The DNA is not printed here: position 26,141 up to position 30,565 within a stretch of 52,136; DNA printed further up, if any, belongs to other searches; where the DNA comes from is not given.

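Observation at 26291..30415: Orphan 1374-aa membrane protein with about 35 hydrophobic segments and a poly-acidic C-terminal arm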

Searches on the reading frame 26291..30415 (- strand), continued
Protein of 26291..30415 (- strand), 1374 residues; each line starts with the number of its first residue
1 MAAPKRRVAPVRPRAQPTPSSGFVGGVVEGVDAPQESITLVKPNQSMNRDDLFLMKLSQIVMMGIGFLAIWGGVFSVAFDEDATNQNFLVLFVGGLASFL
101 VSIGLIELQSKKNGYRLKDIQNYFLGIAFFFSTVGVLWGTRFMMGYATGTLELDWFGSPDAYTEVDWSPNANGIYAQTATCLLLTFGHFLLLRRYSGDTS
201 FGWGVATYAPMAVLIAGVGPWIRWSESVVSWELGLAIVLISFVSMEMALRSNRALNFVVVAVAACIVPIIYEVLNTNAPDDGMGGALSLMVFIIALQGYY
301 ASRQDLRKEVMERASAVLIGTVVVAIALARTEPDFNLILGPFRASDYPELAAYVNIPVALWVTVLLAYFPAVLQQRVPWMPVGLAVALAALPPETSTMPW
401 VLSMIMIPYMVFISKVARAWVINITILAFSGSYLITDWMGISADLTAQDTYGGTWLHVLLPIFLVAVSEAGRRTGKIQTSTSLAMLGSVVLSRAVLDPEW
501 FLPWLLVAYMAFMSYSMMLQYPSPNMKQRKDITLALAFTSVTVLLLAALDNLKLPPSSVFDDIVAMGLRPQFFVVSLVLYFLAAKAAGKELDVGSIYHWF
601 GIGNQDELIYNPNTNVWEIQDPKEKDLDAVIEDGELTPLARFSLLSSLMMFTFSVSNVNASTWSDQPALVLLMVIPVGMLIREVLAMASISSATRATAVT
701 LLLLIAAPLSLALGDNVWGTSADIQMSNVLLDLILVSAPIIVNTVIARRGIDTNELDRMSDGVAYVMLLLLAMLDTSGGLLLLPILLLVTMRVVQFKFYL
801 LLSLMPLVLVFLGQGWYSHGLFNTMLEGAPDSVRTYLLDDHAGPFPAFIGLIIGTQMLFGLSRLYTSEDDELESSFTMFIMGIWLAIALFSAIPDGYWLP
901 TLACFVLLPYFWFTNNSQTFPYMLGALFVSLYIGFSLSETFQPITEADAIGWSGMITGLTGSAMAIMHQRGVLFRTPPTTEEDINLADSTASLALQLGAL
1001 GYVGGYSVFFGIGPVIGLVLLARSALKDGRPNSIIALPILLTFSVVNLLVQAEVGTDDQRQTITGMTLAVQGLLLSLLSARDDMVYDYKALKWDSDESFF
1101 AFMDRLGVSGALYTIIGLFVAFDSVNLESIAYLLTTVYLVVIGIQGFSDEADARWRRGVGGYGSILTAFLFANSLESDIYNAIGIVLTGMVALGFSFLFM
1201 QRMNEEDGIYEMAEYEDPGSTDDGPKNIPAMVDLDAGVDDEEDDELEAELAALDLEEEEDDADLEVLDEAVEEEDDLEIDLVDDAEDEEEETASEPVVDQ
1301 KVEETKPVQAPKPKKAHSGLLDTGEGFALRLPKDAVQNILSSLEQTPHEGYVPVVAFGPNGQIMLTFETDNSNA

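Call 52: fold_search(model_id=the predicted structure, library=viral)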
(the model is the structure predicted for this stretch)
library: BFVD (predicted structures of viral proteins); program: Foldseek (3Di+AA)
matches with E <= 10: 259; with E <= 0.001: 0
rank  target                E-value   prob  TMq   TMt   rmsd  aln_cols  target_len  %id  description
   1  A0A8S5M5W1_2          1.8e-02  0.30  0.09  0.09  36.3      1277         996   12  Tail tape measure (Fragment) [Siphoviridae sp. ctQyg71]
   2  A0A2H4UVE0            8.8e-02  0.38  0.10  0.12  28.0       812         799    9  Exocyst complex component Sec6 [Bodo saltans virus]
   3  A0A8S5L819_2          1.1e-01  0.13  0.08  0.08  61.9      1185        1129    9  Minor tail protein [Siphoviridae sp. ctDmQ3]
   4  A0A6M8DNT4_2          1.1e-01  0.15  0.09  0.09  37.5      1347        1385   11  (no name in the UniProt tables at hand)
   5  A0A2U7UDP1            1.3e-01  0.35  0.14  0.16  27.4      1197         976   10  DUF5867 domain-containing protein [Pandoravirus neocaledonia]
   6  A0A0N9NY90            1.7e-01  0.09  0.07  0.07  89.5      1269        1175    9  (no name in the UniProt tables at hand)
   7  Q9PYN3                2.7e-01  0.30  0.17  0.17  37.4      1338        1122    8  ORF163 [Xestia c-nigrum granulosis virus]
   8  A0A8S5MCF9            3.0e-01  0.11  0.09  0.10  38.2      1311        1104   10  Minor tail protein [Siphoviridae sp. ctG7D9]
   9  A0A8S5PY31            4.0e-01  0.38  0.20  0.18  45.0      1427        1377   11  Uncharacterized protein [Myoviridae sp. ctgsk7]
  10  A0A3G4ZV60            4.0e-01  0.13  0.08  0.13  19.7       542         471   11  Uncharacterized protein [Barrevirus sp.]
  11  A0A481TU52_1          4.3e-01  0.06  0.07  0.07  45.3      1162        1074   11  UL36 [Human herpesvirus 2]
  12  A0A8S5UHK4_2          5.4e-01  0.06  0.06  0.07  53.3      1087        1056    8  Trimeric coiled-coil viral fiber [Siphoviridae sp. ctZd434]
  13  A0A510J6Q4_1          5.6e-01  0.04  0.07  0.06  49.9      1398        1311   11  Large tegument protein [pteropodid alphaherpesvirus 2]
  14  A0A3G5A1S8            6.0e-01  0.25  0.07  0.16  20.6       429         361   12  Sel1 repeat family protein [Harvfovirus sp.]
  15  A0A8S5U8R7            7.2e-01  0.08  0.11  0.10  41.6      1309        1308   10  Minor tail protein [Siphoviridae sp. ctnMR5]
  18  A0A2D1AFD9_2          9.5e-01  0.06  0.09  0.09  39.3      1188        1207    9  Large tegument protein [vespertilionid gammaherpesvirus 3]
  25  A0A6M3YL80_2          1.1e+00  0.03  0.05  0.05  71.5      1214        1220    8  (no name in the UniProt tables at hand)
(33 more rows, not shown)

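Call 62: find_related_loci(query=A1, collection=genome_contigs, flank=6000)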
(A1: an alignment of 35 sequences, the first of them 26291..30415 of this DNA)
Query A1 (1374 aa) in genome_contigs; peptide patterns used: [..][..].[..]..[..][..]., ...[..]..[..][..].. (x = any residue, [..] = any of these).
193 stretches matched a pattern; 160 encode a relative of the query (tblastn E <= 1e-3); the best 80 are kept; 80 distinct loci.
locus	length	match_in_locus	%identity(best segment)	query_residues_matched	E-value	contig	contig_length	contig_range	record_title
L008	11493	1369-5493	98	1-1374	0e+0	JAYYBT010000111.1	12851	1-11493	MAG: Thermoplasmatota archaeon isolate XS_MAG27 XS_MAG27_0111, whole genome shotgun sequence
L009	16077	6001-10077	82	1-1374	0e+0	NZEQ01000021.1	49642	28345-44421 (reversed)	MAG: Verrucomicrobiales bacterium isolate ARS100 3553, whole genome shotgun sequence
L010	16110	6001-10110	83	1-1374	0e+0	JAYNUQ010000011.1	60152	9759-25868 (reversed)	MAG: Candidatus Poseidoniales archaeon isolate 139536_S27_maxbin_bins.tsv.039 NODE_204_length_60152_cov_12.080503, whole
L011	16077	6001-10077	70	1-1374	0e+0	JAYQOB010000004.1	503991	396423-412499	MAG: Candidatus Poseidoniales archaeon isolate SD4486_NP_concoct_bins.tsv.099_sub contig_5377_pilon, whole genome shotgu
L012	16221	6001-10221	68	1-1374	0e+0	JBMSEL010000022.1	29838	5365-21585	MAG: Poseidonia sp. isolate CJ_V4_S10_100percent_par_metabat.106 NODE_935_length_29838_cov_11.212907, whole genome shotg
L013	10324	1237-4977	73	1-1249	0e+0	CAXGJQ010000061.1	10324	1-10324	MAG TPA_asm: uncultured Candidatus Poseidoniales archaeon isolate ERR315856_concoct_3 genome assembly, contig: ERZ677869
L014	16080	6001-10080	82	1-1374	0e+0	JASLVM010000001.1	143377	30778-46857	MAG: Poseidonia sp. isolate ETNP17_MAG_14 NODE_1_length_143377_cov_12.389777, whole genome shotgun sequence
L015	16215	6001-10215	67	1-1374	0e+0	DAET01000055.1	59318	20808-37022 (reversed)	MAG TPA_asm: Euryarchaeota archaeon UBA486 UBA486_contig_9843, whole genome shotgun sequence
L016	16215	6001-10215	67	1-1374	0e+0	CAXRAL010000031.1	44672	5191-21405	MAG: Candidatus Poseidoniaceae archaeon isolate YZ09aB_8.77 genome assembly, contig: k141_222748, whole genome shotgun s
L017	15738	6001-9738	72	1-1249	0e+0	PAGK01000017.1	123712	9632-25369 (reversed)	MAG: Methanobacteriota archaeon isolate MED790 42123, whole genome shotgun sequence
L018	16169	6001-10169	66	1-1374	0e+0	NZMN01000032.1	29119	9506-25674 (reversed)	MAG: Methanobacteriota archaeon isolate IN1219 31971, whole genome shotgun sequence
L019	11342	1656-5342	64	1-1227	0e+0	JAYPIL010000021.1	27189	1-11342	MAG: Poseidonia sp. isolate 139577_S178_maxbin_bins.tsv.038 NODE_1598_length_27189_cov_8.479214, whole genome shotgun se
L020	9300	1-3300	71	142-1242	0e+0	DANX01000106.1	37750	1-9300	MAG TPA_asm: Euryarchaeota archaeon UBA561 UBA561_contig_14815, whole genome shotgun sequence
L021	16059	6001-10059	59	1-1374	0e+0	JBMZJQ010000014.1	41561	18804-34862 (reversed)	MAG: Poseidonia sp. isolate ME_XS_2301_3_bin18 ME_XS_2301_3_bin18_13, whole genome shotgun sequence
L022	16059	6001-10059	59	1-1372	0e+0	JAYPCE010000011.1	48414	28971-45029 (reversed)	MAG: Poseidonia sp. isolate 139581_S182_metabat_bins_sens.tsv.102 NODE_626_length_48414_cov_10.546289, whole genome shot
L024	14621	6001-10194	69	1-1374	0e+0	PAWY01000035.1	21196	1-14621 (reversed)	MAG: Methanobacteriota archaeon isolate SAT1329 180147, whole genome shotgun sequence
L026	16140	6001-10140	83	1-1374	0e+0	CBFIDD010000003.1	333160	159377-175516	MAG: Poseidonia sp. isolate Co_bin_387_strict genome assembly, contig: Co_bin_387_strict_c3, whole genome shotgun sequen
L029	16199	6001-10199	63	1-1374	0e+0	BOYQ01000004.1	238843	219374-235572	MAG: Candidatus Poseidoniales archaeon CM1_5m.P78 DNA, sequence04, whole genome shotgun sequence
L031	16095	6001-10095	54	1-1374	0e+0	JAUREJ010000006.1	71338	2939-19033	MAG: Poseidonia sp. isolate SFB_3D_100_22 NODE_6_length_71338_cov_4.726176, whole genome shotgun sequence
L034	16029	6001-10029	52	1-1374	0e+0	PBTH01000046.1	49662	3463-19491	MAG: Methanobacteriota archaeon isolate NP65 MHASMcontig_65536, whole genome shotgun sequence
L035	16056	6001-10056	51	1-1374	0e+0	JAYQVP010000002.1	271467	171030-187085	MAG: Poseidonia sp. isolate SD9010_S4_metabat_bins_sens.tsv.079 NODE_6_length_271467_cov_12.317908, whole genome shotgun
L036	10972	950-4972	53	2-1374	0e+0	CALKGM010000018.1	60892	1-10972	MAG: Candidatus Poseidoniaceae archaeon isolate S4_Bin_METABAT__164_1 genome assembly, contig: c_000000778405, whole gen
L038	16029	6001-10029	52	2-1374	0e+0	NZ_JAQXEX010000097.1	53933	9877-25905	MAG: Poseidonia sp. isolate cluster2-bin.125 k141_5011545, whole genome shotgun sequence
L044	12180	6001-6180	83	1315-1374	2e-25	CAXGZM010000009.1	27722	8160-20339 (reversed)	MAG TPA_asm: uncultured euryarchaeote isolate SRR12479814_binner13_Refined_2 genome assembly, contig: ERZ4874012.40, who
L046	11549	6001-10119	97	1-1374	0e+0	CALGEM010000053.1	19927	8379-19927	MAG TPA_asm: uncultured euryarchaeote isolate ERR599053_bin.127_CONCOCT_v1.1_MAG genome assembly, contig: ERZ840905.3127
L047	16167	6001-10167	67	1-1374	0e+0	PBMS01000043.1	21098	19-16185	MAG: Methanobacteriota archaeon isolate SP207 MHASMcontig_414126, whole genome shotgun sequence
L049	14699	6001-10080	39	1-1374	0e+0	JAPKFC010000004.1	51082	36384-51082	MAG: Candidatus Poseidoniaceae archaeon isolate ANT-132 NODE_231_length_51082_cov_7.076430, whole genome shotgun sequenc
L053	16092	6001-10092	52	1-1374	0e+0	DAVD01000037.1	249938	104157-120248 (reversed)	MAG TPA_asm: Candidatus Poseidonia alphae isolate UBA255 UBA255_contig_7020, whole genome shotgun sequence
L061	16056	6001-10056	82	1-1374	0e+0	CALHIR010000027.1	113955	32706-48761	MAG: Candidatus Poseidoniaceae archaeon isolate S1_Bin_MAXBIN__140_1 genome assembly, contig: c_000000672139, whole geno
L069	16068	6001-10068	38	1-1374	0e+0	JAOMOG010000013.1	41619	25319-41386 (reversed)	Candidatus Poseidoniaceae archaeon isolate AH-273-O19 AH-273-O19_NODE_13, whole genome shotgun sequence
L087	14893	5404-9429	38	1-1374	0e+0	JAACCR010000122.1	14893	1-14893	MAG: Methanobacteriota archaeon isolate H12BWF_bin.14 H12bwf_k87_2103470_1_14893, whole genome shotgun sequence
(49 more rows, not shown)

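Call 64: search_protein_families(library=pfam, alignment_id=A1, max_evalue=5)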
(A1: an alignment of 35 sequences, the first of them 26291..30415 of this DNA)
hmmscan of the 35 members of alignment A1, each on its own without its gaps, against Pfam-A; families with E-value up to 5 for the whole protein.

A. member 1, window:26291-30415:- (1374 aa): 0 families

B. families by the number of members that match (of 35 scanned): 15 families
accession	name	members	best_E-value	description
PF23547.1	Zn_ribbon_FGT1_1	2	0.042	FORGETTER1 first zinc ribbon domain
PF20939.2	MsrA_helical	1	0.0074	Selenoprotein methionine sulfoxide reductase A, helical domain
PF15305.11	IFT43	1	0.068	Intraflagellar transport protein 43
PF11534.13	HTHP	1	0.13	Hexameric tyrosine-coordinated heme protein (HTHP)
PF02163.28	Peptidase_M50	1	0.16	Peptidase family M50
PF13717.11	Zn_ribbon_4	1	0.16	zinc-ribbon domain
PF10660.14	MitoNEET_N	1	0.18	Iron-containing outer mitochondrial membrane protein N-terminus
PF04993.18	TfoX_N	1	0.19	TfoX N-terminal domain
PF10058.14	Zn_ribbon_10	1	0.2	ER junction formation factor lunapark, zinc ribbon finger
PF23499.1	YnfU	1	0.21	YnfU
PF24441.1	DUF7560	1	0.32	Family of unknown function (DUF7560)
PF19706.4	DUF6203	1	0.66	Family of unknown function (DUF6203)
PF13104.11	DUF3956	1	2.6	Protein of unknown function (DUF3956)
PF24191.1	Mycobacteriophage_TM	1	2.9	Mycobacteriophage protein with transmembrane helix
PF19220.6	Rod_CreS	1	3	Crescentin, rod domain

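Call 71: find_homologous_proteins(query=A6, max_evalue=0.001)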
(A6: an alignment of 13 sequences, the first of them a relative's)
Query A6 (13 sequences) (1250 aa, profile of the alignment): 44 proteins with E <= 0.001 among 8000 candidates.
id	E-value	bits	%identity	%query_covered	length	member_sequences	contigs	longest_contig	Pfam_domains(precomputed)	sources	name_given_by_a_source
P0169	0.0e+0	1263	29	99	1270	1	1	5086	-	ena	-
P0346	0.0e+0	1258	29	99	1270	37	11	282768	-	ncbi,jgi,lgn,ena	jgi:hypothetical protein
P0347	0.0e+0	1243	30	99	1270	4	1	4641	-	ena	-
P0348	0.0e+0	1213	29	99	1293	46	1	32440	-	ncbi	-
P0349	0.0e+0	1212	30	31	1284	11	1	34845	-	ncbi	-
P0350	0.0e+0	1203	29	99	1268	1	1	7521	-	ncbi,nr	ncbi:MAG: hypothetical protein CL989_00010 [Euryarchaeota archaeon]|nr:hypothetical protein [Euryarc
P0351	0.0e+0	1202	29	99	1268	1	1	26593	-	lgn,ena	-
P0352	0.0e+0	1202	29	99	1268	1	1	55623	-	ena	-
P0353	0.0e+0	1202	28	99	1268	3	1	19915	-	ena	-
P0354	0.0e+0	1201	29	99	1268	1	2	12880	-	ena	-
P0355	0.0e+0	1201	29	99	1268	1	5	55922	-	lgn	-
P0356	0.0e+0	1201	28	99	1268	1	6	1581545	-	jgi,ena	-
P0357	0.0e+0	1199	29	99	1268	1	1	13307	-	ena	-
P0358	0.0e+0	1199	29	99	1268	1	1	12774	-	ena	-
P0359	0.0e+0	1198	29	99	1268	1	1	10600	-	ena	-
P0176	0.0e+0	1195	100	100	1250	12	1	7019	-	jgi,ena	-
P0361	0.0e+0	1189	29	99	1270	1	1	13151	-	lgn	-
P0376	0.0e+0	1030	74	100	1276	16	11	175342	-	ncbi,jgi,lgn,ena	ncbi:MAG: hypothetical protein ACJZ49_06405 [Candidatus Thalassarchaeaceae archaeon]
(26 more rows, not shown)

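Call 72: find_encoding_contigs(protein=P0356, flank=8000, max_places=1)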
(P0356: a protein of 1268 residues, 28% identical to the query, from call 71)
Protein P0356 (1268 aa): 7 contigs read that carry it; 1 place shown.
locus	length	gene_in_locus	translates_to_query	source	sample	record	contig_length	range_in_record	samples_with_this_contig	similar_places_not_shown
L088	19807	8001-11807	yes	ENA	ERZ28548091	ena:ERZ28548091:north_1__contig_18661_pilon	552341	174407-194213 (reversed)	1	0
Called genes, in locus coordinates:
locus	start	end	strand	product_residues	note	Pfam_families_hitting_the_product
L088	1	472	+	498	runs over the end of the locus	PF01336:tRNA_anti-codon, PF00152:tRNA-synt_2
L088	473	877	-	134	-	PF09996:DUF2237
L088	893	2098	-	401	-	PF01757:Acyl_transf_3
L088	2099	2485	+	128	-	-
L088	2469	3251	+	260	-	PF00551:Formyl_trans_N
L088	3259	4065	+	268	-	PF00106:adh_short, PF08659:KR (weak), PF13561:adh_short_C2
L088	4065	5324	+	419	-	PF00296:Bac_luciferase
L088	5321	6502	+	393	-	PF06089:Asparaginase_II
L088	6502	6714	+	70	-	PF00171:Aldedh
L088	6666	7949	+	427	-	PF00171:Aldedh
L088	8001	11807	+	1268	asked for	-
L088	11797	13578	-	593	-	PF04055:Radical_SAM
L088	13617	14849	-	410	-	PF23477:zf_Tbcl_2, PF00076:RRM_1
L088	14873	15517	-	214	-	PF05175:MTS, PF06325:PrmA, PF03602:Cons_hypoth95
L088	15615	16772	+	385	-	PF04513:Baculo_PEP_C (faint), PF02646:RmuC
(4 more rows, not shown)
